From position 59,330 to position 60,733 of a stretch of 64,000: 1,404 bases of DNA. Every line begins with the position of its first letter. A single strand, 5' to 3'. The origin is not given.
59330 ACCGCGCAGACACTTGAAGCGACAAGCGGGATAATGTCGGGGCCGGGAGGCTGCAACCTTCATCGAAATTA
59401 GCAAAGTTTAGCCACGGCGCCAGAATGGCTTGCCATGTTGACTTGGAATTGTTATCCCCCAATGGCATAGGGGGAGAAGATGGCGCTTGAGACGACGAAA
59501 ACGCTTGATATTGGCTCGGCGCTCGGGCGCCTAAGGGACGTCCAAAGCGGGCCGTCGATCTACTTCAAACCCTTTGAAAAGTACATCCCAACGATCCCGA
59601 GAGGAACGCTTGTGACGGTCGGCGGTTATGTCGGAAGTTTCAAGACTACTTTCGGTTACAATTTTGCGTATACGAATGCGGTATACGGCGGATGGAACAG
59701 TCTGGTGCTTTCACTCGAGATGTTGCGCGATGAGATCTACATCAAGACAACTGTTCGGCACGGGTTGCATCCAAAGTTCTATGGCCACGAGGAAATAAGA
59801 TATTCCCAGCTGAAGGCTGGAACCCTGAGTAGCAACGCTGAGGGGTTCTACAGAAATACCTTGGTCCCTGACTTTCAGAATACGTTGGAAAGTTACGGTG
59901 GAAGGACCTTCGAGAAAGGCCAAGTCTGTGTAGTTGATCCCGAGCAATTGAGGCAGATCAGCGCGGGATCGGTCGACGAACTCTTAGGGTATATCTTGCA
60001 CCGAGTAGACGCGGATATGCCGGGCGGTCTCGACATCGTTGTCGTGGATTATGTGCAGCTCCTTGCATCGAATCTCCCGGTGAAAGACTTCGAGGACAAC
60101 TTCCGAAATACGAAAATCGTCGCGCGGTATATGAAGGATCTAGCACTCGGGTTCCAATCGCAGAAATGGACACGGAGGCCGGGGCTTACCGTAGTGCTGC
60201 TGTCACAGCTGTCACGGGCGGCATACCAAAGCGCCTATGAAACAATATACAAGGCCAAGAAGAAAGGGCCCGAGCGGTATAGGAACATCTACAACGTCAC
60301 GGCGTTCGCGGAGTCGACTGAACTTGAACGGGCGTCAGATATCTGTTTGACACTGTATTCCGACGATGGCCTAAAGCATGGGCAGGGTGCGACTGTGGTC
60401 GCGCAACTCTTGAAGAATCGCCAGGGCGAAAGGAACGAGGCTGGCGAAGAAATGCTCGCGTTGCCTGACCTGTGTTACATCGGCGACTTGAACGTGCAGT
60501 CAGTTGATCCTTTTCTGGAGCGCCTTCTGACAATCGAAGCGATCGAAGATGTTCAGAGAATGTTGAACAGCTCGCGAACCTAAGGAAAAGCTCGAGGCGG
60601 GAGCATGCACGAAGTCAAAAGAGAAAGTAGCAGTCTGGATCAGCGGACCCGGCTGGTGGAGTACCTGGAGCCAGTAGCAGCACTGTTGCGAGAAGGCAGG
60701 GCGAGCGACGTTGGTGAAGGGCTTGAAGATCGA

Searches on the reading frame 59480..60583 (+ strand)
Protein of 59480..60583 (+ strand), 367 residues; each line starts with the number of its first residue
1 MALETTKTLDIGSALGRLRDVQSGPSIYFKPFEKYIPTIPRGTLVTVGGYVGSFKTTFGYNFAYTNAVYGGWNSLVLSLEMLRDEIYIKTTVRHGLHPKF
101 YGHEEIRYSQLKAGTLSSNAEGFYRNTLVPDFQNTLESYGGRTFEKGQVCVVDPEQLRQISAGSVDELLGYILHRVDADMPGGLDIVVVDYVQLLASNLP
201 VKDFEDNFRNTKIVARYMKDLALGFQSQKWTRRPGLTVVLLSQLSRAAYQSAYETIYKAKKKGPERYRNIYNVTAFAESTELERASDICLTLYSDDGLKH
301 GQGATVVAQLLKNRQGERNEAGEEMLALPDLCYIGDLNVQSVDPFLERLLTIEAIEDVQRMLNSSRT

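Call 82: search_protein_families(library=pfam, proteins=[window:59480-60583:+], max_evalue=1)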
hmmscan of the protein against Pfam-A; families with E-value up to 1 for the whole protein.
window:59480-60583:+ (367 aa): 3 families
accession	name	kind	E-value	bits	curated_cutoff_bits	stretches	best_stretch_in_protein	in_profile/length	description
PF03796.21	DnaB_C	-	6.6e-11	42.5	27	1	29-319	6-240/255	DnaB-like helicase C terminal domain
PF06745.19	ATPase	-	0.00069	19.5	26.6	1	39-90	16-67/231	KaiC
PF13481.12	AAA_25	-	0.26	11.3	27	1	37-73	27-74/195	AAA domain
